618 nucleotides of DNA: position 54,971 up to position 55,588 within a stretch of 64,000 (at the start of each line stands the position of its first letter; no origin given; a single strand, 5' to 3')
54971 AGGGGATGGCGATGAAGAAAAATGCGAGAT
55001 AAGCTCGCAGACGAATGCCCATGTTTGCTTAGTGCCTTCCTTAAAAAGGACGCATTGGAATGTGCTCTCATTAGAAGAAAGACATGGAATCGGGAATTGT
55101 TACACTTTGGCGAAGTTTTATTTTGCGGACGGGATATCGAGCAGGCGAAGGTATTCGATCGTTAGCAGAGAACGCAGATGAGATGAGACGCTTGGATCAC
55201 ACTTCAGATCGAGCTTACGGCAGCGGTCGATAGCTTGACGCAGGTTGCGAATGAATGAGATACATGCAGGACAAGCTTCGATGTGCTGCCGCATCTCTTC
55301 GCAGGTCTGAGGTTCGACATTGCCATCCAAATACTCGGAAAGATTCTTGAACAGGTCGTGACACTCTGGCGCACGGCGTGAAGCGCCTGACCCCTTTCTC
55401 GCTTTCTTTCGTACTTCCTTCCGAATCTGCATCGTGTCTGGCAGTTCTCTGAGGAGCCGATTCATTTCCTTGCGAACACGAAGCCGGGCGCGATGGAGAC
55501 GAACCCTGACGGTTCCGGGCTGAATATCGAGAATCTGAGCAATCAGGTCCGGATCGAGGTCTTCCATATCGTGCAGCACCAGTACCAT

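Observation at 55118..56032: ECF sigma factor covalently fused to an RsrA-type zinc anti-sigma domain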

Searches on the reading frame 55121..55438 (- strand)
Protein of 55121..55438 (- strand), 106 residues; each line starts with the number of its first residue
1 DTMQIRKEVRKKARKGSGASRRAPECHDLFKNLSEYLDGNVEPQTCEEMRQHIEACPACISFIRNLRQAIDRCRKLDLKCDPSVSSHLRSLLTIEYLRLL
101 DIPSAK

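Call 30: search_solved_structures(query=window:55121-55438:-, max_evalue=10, show_alignments=3)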
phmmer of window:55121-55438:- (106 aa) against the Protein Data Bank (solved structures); distinct sequences matched with E-value up to 10: 3.
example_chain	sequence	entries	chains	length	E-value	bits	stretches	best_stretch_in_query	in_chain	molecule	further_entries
9jbn_C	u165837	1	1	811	0.0091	19.5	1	14-94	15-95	Probable disease resistance protein At5g04720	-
5wuq_C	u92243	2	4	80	0.24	14.9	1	32-75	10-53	Anti-sigma-W factor RsiW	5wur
8xuw_A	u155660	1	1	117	1.3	12.6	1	33-86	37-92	Histone acetyltransferase GCN5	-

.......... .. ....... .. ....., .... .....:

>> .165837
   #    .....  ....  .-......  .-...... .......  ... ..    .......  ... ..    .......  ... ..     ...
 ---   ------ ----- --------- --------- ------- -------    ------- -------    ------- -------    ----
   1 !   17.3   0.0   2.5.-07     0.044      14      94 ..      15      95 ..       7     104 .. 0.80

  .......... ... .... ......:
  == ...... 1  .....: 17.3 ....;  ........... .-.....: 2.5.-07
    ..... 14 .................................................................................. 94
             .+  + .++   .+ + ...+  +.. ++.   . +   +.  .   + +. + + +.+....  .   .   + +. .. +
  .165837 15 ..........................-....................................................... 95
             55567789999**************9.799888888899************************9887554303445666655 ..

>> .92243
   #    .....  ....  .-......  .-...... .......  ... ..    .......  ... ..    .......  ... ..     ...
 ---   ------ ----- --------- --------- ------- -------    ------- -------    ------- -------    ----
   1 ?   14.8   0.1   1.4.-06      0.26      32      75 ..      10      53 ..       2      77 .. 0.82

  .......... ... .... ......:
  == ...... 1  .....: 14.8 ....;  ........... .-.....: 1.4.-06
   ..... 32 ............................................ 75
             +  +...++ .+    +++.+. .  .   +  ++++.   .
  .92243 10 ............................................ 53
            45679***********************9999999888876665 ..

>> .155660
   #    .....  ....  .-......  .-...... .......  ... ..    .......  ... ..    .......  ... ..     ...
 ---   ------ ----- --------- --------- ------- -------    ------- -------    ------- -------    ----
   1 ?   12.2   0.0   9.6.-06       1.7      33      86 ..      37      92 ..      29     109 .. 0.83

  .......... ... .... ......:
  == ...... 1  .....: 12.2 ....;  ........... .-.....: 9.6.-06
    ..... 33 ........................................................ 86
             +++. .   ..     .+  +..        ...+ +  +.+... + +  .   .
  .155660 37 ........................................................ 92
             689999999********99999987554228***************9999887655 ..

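Call 41: search_protein_representatives(protein=window:55121-55438:-)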
Query: 106 residues. Proteins with E-value up to 0.001 (for the whole library): 508; up to 1e-10: 35; up to 1e-30: 1. The best 150 are listed.
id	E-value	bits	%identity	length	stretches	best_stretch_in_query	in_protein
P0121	1.7e-32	127.8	57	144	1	10-105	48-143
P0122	2.7e-30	120.7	64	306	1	21-104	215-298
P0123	8.1e-29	116.0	52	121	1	7-104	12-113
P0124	2.1e-28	114.6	57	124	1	9-105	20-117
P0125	1.7e-26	108.5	59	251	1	20-104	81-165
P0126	2.3e-26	108.1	62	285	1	19-94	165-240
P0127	2.1e-25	105.0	57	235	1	9-94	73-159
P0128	1.7e-24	102.1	54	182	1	11-100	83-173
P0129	2.0e-24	101.8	53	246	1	17-102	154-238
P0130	1.0e-21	93.2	49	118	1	16-101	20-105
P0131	1.3e-21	92.8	63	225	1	40-104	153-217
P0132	1.5e-20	89.4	59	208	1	2-74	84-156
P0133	1.8e-20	89.2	56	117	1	19-99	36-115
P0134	3.1e-20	88.4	63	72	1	41-102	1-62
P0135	3.7e-20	88.1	60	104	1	42-104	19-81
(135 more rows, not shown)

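Call 43: search_protein_families(library=ncbifam, proteins=[window:55121-55438:-], max_evalue=10)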
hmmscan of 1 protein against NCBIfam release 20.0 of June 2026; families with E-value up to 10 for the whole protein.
window:55121-55438:- (106 aa): 4 families
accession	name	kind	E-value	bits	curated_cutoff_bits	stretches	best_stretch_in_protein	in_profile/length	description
TIGR03988.1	antisig_RsrA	equivalog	9.3e-09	35.3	62.5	1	25-61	1-37/77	mycothiol system anti-sigma-R factor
NF052368.1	antisigmaE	subfamily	9.9e-05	22.1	50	1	25-68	3-46/48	anti-sigma factor family protein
NF052375.1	antisigma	equivalog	0.056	13.4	100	1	34-72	3-41/217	anti-sigma factor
NF006210.0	PRK08335.1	equivalog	0.16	11.2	339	1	12-70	14-72/275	translation initiation factor IF-2B subunit alpha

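Call 45: search_solved_structures(query=A2, max_evalue=1, show_alignments=4)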
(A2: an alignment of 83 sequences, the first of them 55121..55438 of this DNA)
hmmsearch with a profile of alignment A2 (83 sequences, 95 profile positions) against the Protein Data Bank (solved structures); distinct sequences matched with E-value up to 1: 10.
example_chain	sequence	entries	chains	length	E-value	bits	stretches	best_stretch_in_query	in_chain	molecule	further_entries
5wuq_C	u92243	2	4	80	2.9e-09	40.5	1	14-85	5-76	Anti-sigma-W factor RsiW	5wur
5frf_A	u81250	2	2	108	1e-07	35.5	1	7-81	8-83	ANTI-SIGMA FACTOR RSRA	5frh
8rlz_A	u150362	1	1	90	0.00014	25.5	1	17-53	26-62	Antisigma factor DdvA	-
3hug_B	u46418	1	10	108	0.0004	24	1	22-69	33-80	PROBABLE CONSERVED MEMBRANE PROTEIN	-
8rot_B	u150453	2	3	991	0.0035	21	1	18-53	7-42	CHAT domain-containing protein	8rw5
2q1z_B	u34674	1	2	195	0.17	15.6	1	18-90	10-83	Anti-Sigma factor ChrR, transcriptional activator ChrR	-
2z2s_B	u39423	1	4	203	0.19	15.4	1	18-90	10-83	Anti-Sigma factor ChrR, transcriptional activator ChrR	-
6tun_A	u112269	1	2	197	0.64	13.7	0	45-88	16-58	General transcription and DNA repair factor IIH helicase subunit XPD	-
7czl_n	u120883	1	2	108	0.79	13.4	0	48-81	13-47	Psb27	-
2y6x_A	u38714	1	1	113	0.94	13.2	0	48-81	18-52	PHOTOSYSTEM II 11 KD PROTEIN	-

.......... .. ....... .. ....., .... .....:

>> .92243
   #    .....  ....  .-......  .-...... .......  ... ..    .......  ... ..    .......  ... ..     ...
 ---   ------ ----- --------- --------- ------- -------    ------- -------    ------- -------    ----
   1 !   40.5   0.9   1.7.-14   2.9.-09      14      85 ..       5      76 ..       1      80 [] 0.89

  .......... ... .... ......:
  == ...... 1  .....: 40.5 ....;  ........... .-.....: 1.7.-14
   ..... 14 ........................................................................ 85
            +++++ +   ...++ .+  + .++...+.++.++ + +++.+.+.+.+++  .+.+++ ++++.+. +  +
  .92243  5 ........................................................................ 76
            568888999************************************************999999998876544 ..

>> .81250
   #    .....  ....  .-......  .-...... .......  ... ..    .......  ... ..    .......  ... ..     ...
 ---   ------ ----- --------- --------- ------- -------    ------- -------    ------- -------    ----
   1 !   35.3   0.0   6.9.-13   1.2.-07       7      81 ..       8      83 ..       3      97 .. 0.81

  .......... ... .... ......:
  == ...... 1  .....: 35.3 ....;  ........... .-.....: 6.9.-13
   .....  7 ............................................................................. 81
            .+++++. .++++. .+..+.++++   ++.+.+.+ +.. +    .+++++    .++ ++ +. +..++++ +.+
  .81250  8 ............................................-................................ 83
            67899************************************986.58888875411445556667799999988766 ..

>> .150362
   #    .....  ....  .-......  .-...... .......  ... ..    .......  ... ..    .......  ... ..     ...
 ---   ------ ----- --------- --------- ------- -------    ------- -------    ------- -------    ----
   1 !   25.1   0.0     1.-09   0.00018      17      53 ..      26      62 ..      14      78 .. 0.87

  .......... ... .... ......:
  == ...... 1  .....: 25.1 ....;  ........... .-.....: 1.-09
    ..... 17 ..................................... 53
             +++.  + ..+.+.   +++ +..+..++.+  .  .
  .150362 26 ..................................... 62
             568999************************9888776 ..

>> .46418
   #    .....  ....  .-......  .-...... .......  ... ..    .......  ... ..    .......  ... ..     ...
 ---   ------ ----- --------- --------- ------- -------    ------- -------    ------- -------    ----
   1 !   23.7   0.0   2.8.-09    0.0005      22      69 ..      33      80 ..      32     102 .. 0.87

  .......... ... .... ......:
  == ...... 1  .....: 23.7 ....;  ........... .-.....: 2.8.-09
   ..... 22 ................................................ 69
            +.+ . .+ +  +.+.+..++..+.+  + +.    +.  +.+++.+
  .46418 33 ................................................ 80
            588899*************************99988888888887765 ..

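Call 47: find_homologous_proteins(query=A3, max_evalue=1e-10)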
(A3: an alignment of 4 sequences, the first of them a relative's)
Query A3 (4 sequences) (301 aa, profile of the alignment): 7833 proteins with E <= 1e-10 among 8000 candidates; the best 120 are listed.
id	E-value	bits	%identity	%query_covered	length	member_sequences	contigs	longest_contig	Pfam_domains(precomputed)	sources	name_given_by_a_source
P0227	2.6e-145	501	46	94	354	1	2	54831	PF13490.12,PF04542.21,PF08281.19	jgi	jgi:RNA polymerase sigma-70 factor (ECF subfamily)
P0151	2.6e-143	495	100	100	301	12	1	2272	PF13490.12,PF04545.23,PF04542.21,PF08281.19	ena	-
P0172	9.1e-134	463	41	97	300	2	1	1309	PF13490.12,PF04545.23,PF04542.21,PF08281.19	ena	-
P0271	1.1e-131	456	84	97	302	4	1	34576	PF13490.12,PF04545.23,PF04542.21,PF08281.19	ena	-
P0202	1.2e-131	456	40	83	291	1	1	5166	PF13490.12,PF04545.23,PF04542.21,PF08281.19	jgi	jgi:RNA polymerase sigma-70 factor (ECF subfamily)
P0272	2.0e-131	456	82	97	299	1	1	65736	PF13490.12,PF04545.23,PF04542.21,PF08281.19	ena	-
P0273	3.6e-131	455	78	99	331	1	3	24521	PF04545.23,PF04542.21,PF08281.19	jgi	jgi:RNA polymerase sigma-70 factor (ECF subfamily)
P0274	1.1e-129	450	79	98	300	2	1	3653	PF13490.12,PF04545.23,PF04542.21,PF08281.19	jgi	-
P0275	1.5e-129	449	83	100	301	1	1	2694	PF13490.12,PF04545.23,PF04542.21,PF08281.19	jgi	-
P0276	4.1e-129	448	80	98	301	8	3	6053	PF13490.12,PF04545.23,PF04542.21,PF08281.19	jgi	-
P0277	1.2e-128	446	82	100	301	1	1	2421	PF13490.12,PF04545.23,PF04542.21,PF08281.19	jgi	-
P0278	1.7e-128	446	79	98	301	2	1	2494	PF13490.12,PF04545.23,PF04542.21,PF08281.19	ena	-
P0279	1.9e-128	446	77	99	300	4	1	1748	PF13490.12,PF04545.23,PF04542.21,PF08281.19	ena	-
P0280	3.2e-128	445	78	98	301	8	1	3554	PF04545.23,PF04542.21,PF08281.19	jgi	-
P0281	4.8e-128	444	78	98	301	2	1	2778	PF13490.12,PF04545.23,PF04542.21,PF08281.19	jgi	jgi:RNA polymerase sigma-70 factor (ECF subfamily)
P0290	5.7e-124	431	75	99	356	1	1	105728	PF13490.12,PF04545.23,PF04542.21,PF08281.19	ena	-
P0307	1.9e-119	416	51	95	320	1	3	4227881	PF13490.12,PF07638.18,PF04545.23,PF04542.21,PF08281.19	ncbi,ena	-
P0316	7.2e-119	414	51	95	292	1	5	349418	PF13490.12,PF04545.23,PF04542.21,PF08281.19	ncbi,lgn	-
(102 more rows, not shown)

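Call 52: find_encoding_contigs(protein=P0307, flank=8000, max_places=1)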
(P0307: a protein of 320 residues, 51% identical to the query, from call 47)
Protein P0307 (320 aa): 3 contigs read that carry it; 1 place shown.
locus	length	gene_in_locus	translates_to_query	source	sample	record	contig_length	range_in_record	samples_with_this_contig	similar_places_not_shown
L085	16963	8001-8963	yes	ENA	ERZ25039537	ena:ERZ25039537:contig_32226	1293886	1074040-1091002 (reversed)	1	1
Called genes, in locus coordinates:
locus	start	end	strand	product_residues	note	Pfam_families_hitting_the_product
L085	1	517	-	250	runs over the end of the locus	PF00121:TIM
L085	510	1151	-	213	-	PF01661:Macro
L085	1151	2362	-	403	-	PF00162:PGK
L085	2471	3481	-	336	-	PF00044:Gp_dh_N, PF02800:Gp_dh_C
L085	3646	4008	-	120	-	PF01243:PNPOx_N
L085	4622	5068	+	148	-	PF13671:AAA_33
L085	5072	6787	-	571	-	PF08269:dCache_2, PF17200:sCache_2, PF17201:Cache_3-Cache_2, PF00672:HAMP, PF00015:MCPsignal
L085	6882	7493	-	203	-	PF00857:Isochorismatase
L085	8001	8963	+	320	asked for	PF07638:Sigma70_ECF (faint), PF04542:Sigma70_r2, PF08281:Sigma70_r4_2, PF04545:Sigma70_r4, PF13490:zf-HC2 (weak)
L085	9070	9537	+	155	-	PF02566:OsmC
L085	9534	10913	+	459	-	PF02321:OEP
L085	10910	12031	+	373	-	PF25919:BSH_CusB (faint), PF25997:BSH_YhbJ (faint), PF25917:BSH_RND, PF25973:BSH_CzcB, PF25876:HH_MFP_RND, PF25954:Beta-barrel_RND_2, PF25967:RND-MFP_C (weak), PF25989:YknX_C (weak), +1 more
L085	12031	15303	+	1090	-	PF00873:ACR_tran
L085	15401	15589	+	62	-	PF11127:YgaP-like_TM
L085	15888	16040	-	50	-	-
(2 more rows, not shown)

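Call 53: find_encoding_contigs(protein=P0316, flank=8000, max_places=1)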
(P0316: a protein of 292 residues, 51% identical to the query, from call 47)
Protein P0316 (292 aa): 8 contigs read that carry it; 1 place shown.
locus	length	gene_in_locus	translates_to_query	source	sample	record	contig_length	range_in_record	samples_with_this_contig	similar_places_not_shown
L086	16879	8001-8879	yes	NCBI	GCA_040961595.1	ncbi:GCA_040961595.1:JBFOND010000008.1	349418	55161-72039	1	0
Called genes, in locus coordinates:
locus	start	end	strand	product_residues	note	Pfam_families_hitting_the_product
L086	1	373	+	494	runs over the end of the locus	PF00675:Peptidase_M16, PF05193:Peptidase_M16_C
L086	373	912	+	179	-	-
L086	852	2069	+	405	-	PF05193:Peptidase_M16_C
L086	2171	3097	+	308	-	-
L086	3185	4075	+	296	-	PF02673:BacA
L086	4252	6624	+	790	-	PF13491:FtsK_4TM, PF17854:FtsK_alpha, PF01580:FtsK_SpoIIIE, PF09397:FtsK_gamma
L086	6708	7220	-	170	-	PF13505:OMP_b-brl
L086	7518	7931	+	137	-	PF01894:YjbQ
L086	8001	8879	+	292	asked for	PF04542:Sigma70_r2, PF04545:Sigma70_r4 (faint), PF08281:Sigma70_r4_2, PF13490:zf-HC2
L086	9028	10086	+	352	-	PF01548:DEDD_Tnp_IS110, PF02371:Transposase_20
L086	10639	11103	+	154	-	PF07617:DUF1579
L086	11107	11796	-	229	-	PF01476:LysM, PF13539:Peptidase_M15_4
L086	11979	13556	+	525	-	PF20695:UbiD_N, PF01977:UbiD, PF20696:UbiD_C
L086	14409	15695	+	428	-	PF00034:Cytochrom_C (faint), PF09699:Paired_CXXCH_1 (faint), PF14522:Cytochrome_C7 (faint), PF22113:Mtrc-MtrF_II-IV_dom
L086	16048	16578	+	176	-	PF13746:Fer4_18 (faint), PF13183:Fer4_8 (faint), PF14697:Fer4_21 (faint), PF12797:Fer4_2 (faint), PF13237:Fer4_10 (weak), PF12838:Fer4_7, PF13187:Fer4_9, PF00037:Fer4, +2 more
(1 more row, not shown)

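Call 54: find_encoding_contigs(protein=P0290, flank=8000, max_places=1)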
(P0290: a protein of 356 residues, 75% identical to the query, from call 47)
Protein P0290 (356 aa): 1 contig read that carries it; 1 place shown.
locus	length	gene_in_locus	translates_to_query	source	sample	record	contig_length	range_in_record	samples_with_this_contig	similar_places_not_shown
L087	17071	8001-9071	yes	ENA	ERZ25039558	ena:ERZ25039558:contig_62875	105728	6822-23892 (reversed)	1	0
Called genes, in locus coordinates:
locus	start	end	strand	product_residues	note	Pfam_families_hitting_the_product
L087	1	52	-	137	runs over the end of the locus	-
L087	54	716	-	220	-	PF02321:OEP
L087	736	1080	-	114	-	-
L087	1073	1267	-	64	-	-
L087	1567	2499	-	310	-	PF00873:ACR_tran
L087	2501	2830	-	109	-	-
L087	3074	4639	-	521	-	PF00873:ACR_tran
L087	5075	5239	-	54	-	-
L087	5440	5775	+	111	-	-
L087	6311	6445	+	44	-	-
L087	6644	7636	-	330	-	PF04773:FecR (faint)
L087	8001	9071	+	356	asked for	PF04542:Sigma70_r2, PF04545:Sigma70_r4 (weak), PF08281:Sigma70_r4_2, PF13490:zf-HC2 (faint)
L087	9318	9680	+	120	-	PF02566:OsmC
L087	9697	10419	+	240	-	-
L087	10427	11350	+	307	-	PF02321:OEP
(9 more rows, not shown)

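Call 69: find_homologous_proteins(query=A5, max_evalue=0.00001)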
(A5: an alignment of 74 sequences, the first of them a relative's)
Query A5 (74 sequences) (94 aa, profile of the alignment): 310 proteins with E <= 0.00001 among 2017 candidates; the best 120 are listed.
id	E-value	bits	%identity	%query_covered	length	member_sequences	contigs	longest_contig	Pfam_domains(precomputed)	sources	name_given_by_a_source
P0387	5.0e-26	109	62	97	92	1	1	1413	PF13490.12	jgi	jgi:anti-sigma factor RsiW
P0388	1.2e-25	107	60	89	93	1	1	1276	PF13490.12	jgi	jgi:RNA polymerase sigma-70 factor (ECF subfamily)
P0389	1.8e-25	107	58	99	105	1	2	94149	PF13490.12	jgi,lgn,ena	-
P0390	2.7e-25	106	64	91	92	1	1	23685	PF13490.12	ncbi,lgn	ncbi:MAG: anti-sigma factor [Bryobacteraceae bacterium]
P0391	2.7e-25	106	61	89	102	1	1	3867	PF13490.12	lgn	-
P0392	4.0e-25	106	52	96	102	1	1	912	PF13490.12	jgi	-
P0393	8.0e-25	105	56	94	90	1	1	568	PF13490.12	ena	-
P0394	1.0e-24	104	61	94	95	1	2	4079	PF13490.12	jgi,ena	-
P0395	1.2e-24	104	61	93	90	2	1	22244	PF13490.12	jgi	-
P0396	1.2e-24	104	61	94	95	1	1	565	PF13490.12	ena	-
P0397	1.2e-24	104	47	84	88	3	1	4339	PF13490.12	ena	-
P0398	1.3e-24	104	58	91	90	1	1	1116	PF13490.12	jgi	jgi:anti-sigma factor RsiW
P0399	1.3e-24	104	60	97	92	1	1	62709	PF13490.12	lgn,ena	-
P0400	1.6e-24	104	58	97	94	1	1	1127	PF13490.12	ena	-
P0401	1.7e-24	104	58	95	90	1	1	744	PF13490.12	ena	-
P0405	1.9e-24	104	60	95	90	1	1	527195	PF13490.12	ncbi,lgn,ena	-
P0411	2.5e-24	103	61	90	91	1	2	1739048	PF13490.12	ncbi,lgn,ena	-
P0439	6.0e-24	102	59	93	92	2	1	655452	PF13490.12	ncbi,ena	-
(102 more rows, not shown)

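Call 70: find_encoding_contigs(protein=P0411, flank=7000, max_places=1)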
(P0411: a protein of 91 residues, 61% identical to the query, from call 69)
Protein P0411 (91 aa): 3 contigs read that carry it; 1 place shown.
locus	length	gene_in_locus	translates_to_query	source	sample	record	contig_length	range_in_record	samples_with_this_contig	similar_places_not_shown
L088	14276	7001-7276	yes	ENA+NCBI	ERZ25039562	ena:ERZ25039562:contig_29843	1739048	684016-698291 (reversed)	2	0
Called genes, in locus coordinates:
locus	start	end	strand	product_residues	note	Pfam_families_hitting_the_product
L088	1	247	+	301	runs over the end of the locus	-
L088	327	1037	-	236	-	PF00873:ACR_tran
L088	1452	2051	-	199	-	PF00873:ACR_tran (weak)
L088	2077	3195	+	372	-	-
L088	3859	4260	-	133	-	PF25954:Beta-barrel_RND_2 (weak)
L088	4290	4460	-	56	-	PF25876:HH_MFP_RND, PF25881:HH_YBHG (faint), PF25885:HH_EMRA (weak), PF25893:HH_CzcB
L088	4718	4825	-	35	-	-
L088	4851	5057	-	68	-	PF02321:OEP (weak)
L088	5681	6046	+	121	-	-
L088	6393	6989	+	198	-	PF04542:Sigma70_r2, PF08281:Sigma70_r4_2, PF04545:Sigma70_r4 (weak)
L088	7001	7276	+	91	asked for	PF13490:zf-HC2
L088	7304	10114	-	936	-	PF12704:MacB_PCD, PF02687:FtsX, PF12704:MacB_PCD, PF02687:FtsX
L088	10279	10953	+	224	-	PF01261:AP_endonuc_2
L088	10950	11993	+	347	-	PF01261:AP_endonuc_2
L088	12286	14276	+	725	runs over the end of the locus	PF00270:DEAD, PF04851:ResIII, PF00271:Helicase_C, PF22982:WHD_HRQ1, PF09369:MZB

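Call 71: find_encoding_contigs(protein=P0405, flank=7000, max_places=1)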
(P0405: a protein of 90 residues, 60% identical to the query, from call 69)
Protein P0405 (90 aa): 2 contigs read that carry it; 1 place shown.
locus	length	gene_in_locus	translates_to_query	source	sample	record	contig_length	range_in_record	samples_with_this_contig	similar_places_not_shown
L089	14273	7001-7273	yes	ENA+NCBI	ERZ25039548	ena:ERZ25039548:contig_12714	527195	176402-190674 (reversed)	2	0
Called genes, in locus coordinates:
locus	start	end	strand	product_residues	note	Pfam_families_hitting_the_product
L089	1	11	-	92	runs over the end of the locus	PF00873:ACR_tran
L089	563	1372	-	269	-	PF00873:ACR_tran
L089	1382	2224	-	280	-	PF00873:ACR_tran, PF02355:SecD_SecF_C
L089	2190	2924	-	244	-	PF00873:ACR_tran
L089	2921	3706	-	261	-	PF25876:HH_MFP_RND, PF25893:HH_CzcB, PF25954:Beta-barrel_RND_2, PF25967:RND-MFP_C, PF25975:CzcB_C, PF25989:YknX_C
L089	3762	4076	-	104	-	-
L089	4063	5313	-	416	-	PF02321:OEP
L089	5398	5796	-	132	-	PF07784:DUF1622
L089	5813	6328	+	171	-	PF02566:OsmC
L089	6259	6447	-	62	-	-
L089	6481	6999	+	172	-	PF04542:Sigma70_r2, PF08281:Sigma70_r4_2, PF04545:Sigma70_r4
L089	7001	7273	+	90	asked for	PF13490:zf-HC2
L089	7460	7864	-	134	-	PF26390:MamS_MamX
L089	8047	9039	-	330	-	PF09314:DUF1972 (weak), PF00534:Glycos_transf_1 (weak), PF13692:Glyco_trans_1_4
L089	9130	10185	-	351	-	PF00535:Glycos_transf_2, PF13641:Glyco_tranf_2_3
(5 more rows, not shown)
